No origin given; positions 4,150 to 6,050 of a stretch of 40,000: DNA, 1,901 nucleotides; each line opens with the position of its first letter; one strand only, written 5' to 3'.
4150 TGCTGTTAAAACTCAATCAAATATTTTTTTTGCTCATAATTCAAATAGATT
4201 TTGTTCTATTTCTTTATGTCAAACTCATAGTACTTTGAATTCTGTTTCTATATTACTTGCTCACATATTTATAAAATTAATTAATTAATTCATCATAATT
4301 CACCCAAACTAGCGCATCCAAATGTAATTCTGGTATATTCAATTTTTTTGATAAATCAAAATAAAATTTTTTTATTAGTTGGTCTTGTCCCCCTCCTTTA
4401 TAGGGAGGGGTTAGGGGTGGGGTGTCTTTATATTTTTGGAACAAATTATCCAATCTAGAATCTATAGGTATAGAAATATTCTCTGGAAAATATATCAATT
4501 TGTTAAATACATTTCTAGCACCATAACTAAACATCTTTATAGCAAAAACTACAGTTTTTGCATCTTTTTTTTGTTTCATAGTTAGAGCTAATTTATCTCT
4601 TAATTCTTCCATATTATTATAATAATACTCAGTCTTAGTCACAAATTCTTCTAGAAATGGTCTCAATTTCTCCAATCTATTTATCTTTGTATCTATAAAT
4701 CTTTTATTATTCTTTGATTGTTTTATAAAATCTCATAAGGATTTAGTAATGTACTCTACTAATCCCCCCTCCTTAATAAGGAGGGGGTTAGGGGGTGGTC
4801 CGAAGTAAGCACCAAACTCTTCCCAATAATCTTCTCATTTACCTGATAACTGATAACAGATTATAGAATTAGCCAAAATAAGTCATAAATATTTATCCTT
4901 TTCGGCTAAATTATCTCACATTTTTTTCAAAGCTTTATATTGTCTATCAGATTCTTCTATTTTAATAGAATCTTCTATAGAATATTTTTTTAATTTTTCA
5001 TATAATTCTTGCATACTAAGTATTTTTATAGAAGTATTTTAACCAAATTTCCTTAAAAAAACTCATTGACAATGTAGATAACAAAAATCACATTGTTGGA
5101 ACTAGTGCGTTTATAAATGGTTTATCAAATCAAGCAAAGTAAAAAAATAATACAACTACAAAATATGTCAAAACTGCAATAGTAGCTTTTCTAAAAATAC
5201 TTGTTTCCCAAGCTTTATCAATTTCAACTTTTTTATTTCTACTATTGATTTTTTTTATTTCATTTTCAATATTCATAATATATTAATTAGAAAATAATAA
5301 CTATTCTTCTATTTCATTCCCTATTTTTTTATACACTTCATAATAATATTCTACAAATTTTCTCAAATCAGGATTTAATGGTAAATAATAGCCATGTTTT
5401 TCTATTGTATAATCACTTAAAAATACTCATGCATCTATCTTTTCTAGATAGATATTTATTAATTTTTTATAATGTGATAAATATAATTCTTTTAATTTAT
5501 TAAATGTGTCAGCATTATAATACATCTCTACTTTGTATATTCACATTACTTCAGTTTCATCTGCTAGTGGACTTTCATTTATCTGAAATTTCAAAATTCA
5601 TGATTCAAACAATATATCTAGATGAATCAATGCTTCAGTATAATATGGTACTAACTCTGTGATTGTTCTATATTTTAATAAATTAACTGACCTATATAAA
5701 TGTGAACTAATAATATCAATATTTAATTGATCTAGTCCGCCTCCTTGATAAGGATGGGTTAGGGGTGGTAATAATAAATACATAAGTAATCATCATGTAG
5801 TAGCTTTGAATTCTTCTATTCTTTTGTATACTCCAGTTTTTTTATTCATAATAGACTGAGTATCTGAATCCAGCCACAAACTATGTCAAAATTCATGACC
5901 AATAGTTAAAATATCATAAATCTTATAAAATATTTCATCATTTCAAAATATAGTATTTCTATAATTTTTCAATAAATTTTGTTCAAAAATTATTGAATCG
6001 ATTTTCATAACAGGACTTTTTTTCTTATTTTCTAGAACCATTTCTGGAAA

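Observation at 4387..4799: GC-rich hairpin + G-tract mini-element inserted twice, in two reading frames, inside one DNA-glycosylase gene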

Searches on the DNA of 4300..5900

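Call 72: search_rna_families(source=window, start=4300, end=5900, threshold=evalue, max_evalue=5)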
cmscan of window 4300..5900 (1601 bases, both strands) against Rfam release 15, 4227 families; matches with E-value up to 5: 4.
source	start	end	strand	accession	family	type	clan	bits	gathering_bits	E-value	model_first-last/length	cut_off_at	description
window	5364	5430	+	RF00859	mir-234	Gene; miRNA;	CL00092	21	58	0.82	1-70/70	no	mir-234 microRNA precursor family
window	5768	5803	-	RF00526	snoMe28S-U3344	Gene; snRNA; snoRNA; CD-box;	-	19.3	50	4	1-83/83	no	Small nucleolar RNA Me28S-U3344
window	4694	4787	-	RF01405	STnc490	Gene; sRNA;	-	17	56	1.8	1-124/124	no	STnc490 Hfq binding RNA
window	4729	4826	-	RF02058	STnc400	Gene;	-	16.8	80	4.3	1-125/125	no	Gammaproteobacterial sRNA STnc400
